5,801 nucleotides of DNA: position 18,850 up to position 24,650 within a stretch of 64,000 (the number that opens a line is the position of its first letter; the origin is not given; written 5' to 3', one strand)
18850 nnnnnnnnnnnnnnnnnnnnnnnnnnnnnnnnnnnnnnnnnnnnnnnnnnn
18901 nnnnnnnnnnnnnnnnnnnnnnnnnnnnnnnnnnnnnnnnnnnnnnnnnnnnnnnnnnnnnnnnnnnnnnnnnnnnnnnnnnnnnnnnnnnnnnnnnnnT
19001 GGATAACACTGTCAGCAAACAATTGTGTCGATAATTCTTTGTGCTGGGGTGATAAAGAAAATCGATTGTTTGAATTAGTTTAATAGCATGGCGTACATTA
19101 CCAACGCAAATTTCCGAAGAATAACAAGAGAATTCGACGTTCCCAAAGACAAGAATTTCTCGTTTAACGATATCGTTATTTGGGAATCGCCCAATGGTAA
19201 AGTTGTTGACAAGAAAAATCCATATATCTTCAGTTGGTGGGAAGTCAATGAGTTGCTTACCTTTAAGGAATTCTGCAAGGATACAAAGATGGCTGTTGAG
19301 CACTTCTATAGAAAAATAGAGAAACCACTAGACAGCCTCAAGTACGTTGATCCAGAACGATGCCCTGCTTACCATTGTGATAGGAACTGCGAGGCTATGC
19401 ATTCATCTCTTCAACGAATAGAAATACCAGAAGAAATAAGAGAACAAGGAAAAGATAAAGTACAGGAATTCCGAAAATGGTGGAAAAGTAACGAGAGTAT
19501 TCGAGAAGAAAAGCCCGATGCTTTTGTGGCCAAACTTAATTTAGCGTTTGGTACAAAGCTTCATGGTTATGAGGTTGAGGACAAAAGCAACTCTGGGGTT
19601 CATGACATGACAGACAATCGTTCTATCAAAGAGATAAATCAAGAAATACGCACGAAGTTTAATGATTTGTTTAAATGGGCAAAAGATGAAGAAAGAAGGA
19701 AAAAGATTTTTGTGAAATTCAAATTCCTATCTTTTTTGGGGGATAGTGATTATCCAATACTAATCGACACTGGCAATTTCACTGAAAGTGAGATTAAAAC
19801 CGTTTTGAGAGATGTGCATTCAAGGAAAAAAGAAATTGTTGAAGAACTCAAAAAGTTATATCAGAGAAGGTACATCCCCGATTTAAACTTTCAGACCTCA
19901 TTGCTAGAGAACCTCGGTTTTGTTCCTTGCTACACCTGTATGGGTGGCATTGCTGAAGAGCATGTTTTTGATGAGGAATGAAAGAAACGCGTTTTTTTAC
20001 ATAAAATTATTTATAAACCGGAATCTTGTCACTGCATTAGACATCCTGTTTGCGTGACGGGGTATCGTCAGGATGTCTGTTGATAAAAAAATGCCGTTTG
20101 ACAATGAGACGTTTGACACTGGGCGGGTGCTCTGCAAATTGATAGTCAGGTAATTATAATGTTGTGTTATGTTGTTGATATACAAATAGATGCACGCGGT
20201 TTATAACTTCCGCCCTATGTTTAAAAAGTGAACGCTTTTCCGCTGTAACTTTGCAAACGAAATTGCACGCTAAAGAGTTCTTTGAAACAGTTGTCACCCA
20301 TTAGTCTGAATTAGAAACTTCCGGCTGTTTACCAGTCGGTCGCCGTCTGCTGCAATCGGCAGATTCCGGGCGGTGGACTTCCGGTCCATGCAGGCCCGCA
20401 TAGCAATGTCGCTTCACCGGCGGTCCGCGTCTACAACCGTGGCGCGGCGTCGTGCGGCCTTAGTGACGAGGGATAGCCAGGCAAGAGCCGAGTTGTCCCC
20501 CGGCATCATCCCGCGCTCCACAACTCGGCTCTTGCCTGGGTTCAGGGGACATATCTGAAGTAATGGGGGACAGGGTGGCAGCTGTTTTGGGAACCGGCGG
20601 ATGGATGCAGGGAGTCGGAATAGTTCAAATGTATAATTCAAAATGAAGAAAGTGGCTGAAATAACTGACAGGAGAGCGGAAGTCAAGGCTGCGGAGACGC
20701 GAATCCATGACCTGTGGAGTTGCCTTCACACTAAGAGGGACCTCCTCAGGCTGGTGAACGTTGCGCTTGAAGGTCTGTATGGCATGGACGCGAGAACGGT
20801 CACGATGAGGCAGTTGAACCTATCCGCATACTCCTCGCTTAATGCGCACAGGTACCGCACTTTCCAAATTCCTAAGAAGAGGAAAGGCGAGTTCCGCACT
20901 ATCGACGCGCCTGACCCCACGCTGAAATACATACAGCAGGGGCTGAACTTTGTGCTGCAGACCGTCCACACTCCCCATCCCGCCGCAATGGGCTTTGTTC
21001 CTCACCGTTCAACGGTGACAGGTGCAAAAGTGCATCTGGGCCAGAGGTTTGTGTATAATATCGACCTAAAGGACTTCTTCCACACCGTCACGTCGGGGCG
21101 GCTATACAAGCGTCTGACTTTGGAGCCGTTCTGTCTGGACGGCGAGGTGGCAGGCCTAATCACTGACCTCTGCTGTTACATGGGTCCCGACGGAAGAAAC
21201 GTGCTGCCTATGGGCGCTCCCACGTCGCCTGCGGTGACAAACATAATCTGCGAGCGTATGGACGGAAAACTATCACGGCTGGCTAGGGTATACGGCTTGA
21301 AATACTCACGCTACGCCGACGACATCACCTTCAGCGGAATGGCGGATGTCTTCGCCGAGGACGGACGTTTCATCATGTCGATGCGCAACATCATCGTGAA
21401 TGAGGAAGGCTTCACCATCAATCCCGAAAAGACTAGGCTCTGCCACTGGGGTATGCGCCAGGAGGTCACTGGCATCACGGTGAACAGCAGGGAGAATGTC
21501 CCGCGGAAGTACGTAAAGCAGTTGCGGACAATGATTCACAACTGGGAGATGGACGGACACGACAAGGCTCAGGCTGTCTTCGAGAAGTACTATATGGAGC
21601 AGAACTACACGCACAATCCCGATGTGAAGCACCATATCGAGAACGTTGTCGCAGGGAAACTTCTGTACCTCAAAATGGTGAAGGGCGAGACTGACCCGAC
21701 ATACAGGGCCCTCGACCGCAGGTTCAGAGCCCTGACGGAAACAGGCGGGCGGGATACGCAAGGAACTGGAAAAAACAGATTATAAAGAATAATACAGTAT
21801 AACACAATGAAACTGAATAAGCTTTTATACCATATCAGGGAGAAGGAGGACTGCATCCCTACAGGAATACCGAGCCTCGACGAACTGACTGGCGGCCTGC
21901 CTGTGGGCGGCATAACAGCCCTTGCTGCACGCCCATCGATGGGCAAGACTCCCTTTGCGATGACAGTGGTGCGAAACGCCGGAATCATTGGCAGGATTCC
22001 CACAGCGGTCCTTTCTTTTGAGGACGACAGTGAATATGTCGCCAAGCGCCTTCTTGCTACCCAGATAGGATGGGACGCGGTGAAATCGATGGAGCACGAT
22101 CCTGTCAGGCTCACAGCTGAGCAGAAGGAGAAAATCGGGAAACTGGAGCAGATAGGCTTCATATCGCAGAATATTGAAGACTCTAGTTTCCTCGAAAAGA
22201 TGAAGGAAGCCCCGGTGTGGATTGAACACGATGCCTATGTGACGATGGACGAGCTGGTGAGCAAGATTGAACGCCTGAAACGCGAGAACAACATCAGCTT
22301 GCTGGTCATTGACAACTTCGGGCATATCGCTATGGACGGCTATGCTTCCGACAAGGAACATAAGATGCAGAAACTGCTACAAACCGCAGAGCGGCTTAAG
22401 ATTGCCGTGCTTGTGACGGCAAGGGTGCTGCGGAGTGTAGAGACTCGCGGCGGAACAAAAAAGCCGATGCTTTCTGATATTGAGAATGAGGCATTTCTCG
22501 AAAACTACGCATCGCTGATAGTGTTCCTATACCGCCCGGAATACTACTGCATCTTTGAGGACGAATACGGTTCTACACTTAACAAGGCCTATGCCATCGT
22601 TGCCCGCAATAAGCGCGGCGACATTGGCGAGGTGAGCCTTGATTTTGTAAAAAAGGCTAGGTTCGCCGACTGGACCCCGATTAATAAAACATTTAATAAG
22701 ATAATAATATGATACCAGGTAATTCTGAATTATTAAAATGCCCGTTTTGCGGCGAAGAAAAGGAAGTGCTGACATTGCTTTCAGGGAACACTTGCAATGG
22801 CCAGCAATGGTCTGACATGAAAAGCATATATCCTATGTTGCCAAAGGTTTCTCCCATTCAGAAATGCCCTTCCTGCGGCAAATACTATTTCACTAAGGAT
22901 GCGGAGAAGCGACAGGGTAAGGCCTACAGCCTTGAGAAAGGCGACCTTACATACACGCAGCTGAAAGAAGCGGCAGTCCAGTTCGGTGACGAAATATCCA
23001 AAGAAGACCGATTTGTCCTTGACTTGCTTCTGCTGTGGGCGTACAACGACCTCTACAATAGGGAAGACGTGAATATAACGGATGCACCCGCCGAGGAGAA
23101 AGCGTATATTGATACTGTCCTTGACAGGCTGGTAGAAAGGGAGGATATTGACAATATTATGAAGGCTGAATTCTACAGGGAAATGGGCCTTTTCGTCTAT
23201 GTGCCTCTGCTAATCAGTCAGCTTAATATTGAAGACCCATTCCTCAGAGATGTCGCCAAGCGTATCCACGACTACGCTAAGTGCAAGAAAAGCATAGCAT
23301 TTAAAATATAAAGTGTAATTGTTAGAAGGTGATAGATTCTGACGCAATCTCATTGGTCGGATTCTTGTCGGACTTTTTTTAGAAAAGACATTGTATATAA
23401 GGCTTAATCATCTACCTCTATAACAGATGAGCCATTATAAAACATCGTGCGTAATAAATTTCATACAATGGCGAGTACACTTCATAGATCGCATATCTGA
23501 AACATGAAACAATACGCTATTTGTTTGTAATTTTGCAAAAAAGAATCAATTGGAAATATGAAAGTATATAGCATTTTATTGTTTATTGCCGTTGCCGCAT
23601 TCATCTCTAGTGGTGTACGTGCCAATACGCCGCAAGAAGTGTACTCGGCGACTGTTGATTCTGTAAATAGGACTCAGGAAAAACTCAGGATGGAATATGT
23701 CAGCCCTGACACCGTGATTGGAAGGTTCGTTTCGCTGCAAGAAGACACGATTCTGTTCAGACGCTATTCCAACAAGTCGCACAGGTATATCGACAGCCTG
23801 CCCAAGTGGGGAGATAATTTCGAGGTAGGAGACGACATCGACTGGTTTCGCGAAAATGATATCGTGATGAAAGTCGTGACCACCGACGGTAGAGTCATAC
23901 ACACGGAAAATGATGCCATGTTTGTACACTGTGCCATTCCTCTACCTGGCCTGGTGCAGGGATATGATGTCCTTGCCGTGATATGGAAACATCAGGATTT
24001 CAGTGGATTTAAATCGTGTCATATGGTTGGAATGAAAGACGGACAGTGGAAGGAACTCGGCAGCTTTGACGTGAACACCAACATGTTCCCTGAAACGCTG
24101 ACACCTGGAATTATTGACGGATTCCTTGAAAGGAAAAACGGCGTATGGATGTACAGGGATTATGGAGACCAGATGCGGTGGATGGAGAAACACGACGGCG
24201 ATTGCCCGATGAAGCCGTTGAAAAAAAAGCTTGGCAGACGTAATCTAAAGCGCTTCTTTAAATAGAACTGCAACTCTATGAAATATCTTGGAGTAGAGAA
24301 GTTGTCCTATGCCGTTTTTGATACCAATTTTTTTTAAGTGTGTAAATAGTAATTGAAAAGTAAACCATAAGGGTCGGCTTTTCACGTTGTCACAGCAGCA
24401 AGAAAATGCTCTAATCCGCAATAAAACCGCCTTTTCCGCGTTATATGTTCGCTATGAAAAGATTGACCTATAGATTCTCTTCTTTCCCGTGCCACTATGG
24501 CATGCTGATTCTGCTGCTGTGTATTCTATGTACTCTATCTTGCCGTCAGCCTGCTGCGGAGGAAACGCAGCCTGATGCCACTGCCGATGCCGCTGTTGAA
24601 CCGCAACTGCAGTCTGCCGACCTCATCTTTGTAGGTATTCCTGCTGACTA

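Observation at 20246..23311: Retron-like module whose accessory genes are a truncated DnaB-type ATPase and a zinc-ribbon protein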

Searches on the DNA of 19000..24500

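Call 5: search_rna_families(source=window, start=19000, end=24500, threshold=evalue, max_evalue=1, show_alignments=3)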
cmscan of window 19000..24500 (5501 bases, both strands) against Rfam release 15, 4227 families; matches with E-value up to 1: 0.
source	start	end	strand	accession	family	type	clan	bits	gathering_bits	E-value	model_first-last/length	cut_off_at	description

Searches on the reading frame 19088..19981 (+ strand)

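Call 3: search_protein_families(library=padloc, proteins=[window:19088-19981:+], max_evalue=0.01)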
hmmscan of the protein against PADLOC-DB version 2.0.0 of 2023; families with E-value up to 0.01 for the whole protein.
window:19088-19981:+ (297 aa): 1 family
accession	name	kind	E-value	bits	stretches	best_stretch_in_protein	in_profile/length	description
PDLC01886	CARF4--CARF_PDDEXK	-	0.0026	15.1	1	140-258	142-241/391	-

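Call 4: search_protein_families(library=pfam, proteins=[window:19088-19981:+], max_evalue=0.01)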
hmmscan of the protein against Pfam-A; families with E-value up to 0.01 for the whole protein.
window:19088-19981:+ (297 aa): 0 families

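Call 41: search_protein_families(library=ncbifam, proteins=[window:19088-19981:+], max_evalue=0.01)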
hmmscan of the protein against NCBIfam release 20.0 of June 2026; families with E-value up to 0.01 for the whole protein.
window:19088-19981:+ (297 aa): 0 families

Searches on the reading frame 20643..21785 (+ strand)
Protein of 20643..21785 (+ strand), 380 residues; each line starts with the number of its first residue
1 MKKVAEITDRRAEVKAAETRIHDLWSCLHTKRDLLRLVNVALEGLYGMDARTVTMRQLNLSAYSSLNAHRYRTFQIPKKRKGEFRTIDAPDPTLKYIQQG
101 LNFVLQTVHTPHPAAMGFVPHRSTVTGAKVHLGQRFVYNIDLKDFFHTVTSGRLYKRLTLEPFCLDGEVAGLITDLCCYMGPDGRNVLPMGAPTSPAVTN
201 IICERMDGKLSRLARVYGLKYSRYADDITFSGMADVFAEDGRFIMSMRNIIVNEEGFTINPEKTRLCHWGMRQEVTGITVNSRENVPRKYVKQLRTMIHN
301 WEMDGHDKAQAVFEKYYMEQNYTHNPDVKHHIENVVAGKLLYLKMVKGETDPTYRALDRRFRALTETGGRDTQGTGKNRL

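Call 3: search_protein_families(library=padloc, proteins=[window:20643-21785:+], max_evalue=0.01)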
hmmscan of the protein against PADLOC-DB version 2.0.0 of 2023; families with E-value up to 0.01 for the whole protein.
window:20643-21785:+ (380 aa): 64 families (the best 25 are shown)
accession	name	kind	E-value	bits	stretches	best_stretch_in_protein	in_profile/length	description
PDLC02959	RT-Protease_XI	-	9.1e-99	329.7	1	54-367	21-324/510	single gene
PDLC02960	RT-Protease_XI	-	2.9e-98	328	1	54-367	19-321/506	single gene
PDLC02961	RT-TIR_XII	-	2.5e-90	301.7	1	53-366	26-332/475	single gene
PDLC02962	RT-TIR_XII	-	6.3e-89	297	1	53-366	26-333/478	single gene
PDLC02965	RT-Toprim_I-C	-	4.4e-83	278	1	55-366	12-312/529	single gene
PDLC02968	RT-Toprim_I-C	-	1.5e-82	276.2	1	55-364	12-310/529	single gene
PDLC02956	RT_XIII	-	1.1e-73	246.8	1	53-351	125-413/469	-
PDLC02966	RT-Toprim_I-C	-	8.7e-68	227.2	1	53-349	27-320/568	single gene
PDLC02963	RT-Toprim_I-C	-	5.8e-67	224.5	1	54-349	23-315/552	single gene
PDLC02967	RT-Toprim_I-C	-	1.7e-66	223.1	1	53-305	18-272/549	single gene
PDLC02964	RT-Toprim_I-C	-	5.9e-65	218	1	53-302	18-270/554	single gene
PDLC02946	RT_III-A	-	7.5e-63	210.6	1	53-350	44-316/330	-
PDLC02949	RT_other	-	3.3e-62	209.3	1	58-309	176-431/481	-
PDLC03740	RT_outgroup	-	1.3e-60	203.8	1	56-310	111-369/407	retron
PDLC02943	RT_III-A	-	5.8e-60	200.9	1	57-314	36-284/322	-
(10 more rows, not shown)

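Call 4: search_protein_families(library=pfam, proteins=[window:20643-21785:+], max_evalue=0.01)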
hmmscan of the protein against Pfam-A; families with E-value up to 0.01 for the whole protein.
window:20643-21785:+ (380 aa): 1 family
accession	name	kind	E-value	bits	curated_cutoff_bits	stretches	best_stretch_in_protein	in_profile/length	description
PF00078.32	RVT_1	-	2.4e-20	73.6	29.6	1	76-279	1-204/205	Reverse transcriptase (RNA-dependent DNA polymerase)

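Call 41: search_protein_families(library=ncbifam, proteins=[window:20643-21785:+], max_evalue=0.01)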
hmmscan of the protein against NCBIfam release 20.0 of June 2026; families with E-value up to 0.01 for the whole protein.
window:20643-21785:+ (380 aa): 6 families
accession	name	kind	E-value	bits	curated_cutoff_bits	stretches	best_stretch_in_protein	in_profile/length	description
NF042941.1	Retron_TIR_antiphage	equivalog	1.8e-77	261.1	600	1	54-360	12-318/464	TIR domain-containing anti-phage reverse transcriptase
NF038237.1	retron_Ec67_fus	exception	2.2e-69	234.5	450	1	54-349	20-317/572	retron Ec67 family RNA-directed DNA polymerase/endonuclease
NF038233.2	retron_St85_RT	exception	6e-54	183.3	235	1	54-309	8-261/289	retron St85 family RNA-directed DNA polymerase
TIGR04416.1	group_II_RT_mat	equivalog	1.5e-18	67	300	1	66-349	48-331/353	group II intron reverse transcriptase/maturase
NF041747.1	Drt3a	equivalog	3e-09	36.7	200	1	136-272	112-243/412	antiviral reverse transcriptase Drt3a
NF041746.1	Drt2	equivalog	3.1e-05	23.3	390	1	188-270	224-302/416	antiviral reverse transcriptase Drt2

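Call 42: search_protein_families(library=phrogs, proteins=[window:20643-21785:+], max_evalue=0.001)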
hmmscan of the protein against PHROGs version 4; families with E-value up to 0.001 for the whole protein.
window:20643-21785:+ (380 aa): 2 families
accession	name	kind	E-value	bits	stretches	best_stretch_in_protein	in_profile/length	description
phrog_2825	-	DNA, RNA and nucleotide metabolism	3.3e-57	195.2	1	55-356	31-309/336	polymerase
phrog_1423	-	DNA, RNA and nucleotide metabolism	4.5e-09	36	1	66-302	152-398/1040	Reverse transcriptase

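Call 81: find_homologous_proteins(query=window:20643-21785:+)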
Query window:20643-21785:+ (380 aa): 7002 proteins with E <= 0.001 among 8000 candidates; the best 120 are listed.
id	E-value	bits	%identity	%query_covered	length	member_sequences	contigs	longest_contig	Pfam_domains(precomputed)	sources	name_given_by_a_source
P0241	3.7e-261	883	100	100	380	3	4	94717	PF00078.33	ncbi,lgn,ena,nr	ncbi:MAG: RNA-directed DNA polymerase [Bacteroidales bacterium]|nr:RNA-directed DNA polymerase [Bact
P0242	4.7e-216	735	86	100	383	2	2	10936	PF00078.33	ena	-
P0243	1.4e-186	638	73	100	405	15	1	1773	PF00078.33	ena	-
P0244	1.3e-185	635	78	94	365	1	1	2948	PF00078.33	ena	-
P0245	2.2e-185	634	73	98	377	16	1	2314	PF00078.33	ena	-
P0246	1.5e-183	628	76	96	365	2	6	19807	PF00078.33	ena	-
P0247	4.3e-180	616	73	97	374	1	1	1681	PF00078.33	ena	-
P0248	4.8e-180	616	75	95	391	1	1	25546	PF00078.33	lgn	-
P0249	1.4e-178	612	73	94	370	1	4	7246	PF00078.33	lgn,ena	-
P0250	3.6e-178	610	73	97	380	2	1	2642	PF00078.33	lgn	-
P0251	1.5e-177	608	74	93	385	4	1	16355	PF00078.33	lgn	-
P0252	2.2e-177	608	73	96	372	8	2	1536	PF00078.33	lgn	-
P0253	5.9e-176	603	72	97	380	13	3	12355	PF00078.33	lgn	-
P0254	3.1e-173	594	74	94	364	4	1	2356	PF00078.33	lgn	-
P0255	6.0e-173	593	74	91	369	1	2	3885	PF00078.33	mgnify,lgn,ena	mgnify:FL=1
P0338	9.3e-136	471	60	92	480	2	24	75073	PF00078.33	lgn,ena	-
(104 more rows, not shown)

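Call 83: find_encoding_contigs(protein=P0338, flank=5000, max_places=3)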
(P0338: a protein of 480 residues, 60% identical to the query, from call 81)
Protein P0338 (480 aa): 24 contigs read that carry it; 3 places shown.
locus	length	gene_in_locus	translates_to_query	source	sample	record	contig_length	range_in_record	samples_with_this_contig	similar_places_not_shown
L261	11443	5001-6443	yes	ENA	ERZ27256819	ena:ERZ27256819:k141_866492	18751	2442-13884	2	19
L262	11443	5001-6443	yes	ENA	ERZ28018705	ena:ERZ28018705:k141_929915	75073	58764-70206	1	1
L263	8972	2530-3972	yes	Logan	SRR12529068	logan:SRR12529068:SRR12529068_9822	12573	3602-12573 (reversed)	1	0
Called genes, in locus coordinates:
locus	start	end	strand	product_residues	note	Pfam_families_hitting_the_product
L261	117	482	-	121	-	PF13744:HTH_37 (faint), PF01381:HTH_3, PF12844:HTH_19 (weak), PF13560:HTH_31 (weak)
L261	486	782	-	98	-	PF09907:HigB_toxin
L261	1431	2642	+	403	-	PF13173:AAA_14, PF13401:AAA_22 (faint), PF13635:DUF4143 (weak)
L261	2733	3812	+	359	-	PF13280:WYL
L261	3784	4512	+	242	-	-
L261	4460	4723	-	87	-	-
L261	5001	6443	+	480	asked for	PF00078:RVT_1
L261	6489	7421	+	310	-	-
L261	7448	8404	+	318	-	-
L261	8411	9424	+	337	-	PF01443:Viral_helicase1, PF13361:UvrD_C (faint)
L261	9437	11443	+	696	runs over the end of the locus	-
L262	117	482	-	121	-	PF13744:HTH_37 (faint), PF01381:HTH_3, PF12844:HTH_19 (weak), PF13560:HTH_31 (weak)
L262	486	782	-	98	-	PF09907:HigB_toxin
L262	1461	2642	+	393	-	PF13173:AAA_14, PF13401:AAA_22 (faint), PF13635:DUF4143 (weak)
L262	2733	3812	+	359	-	PF13280:WYL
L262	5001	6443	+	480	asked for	PF00078:RVT_1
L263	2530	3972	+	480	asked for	PF00078:RVT_1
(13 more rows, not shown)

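Call 86: search_protein_families(library=pfam, proteins=[L261:6489-7421:+, L261:7448-8404:+, L261:3784-4512:+], max_evalue=0.01)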
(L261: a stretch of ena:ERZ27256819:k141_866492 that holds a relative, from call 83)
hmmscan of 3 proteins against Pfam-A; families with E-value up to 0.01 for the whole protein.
L261:6489-7421:+ (310 aa): 0 families

L261:7448-8404:+ (318 aa): 0 families

L261:3784-4512:+ (242 aa): 0 families
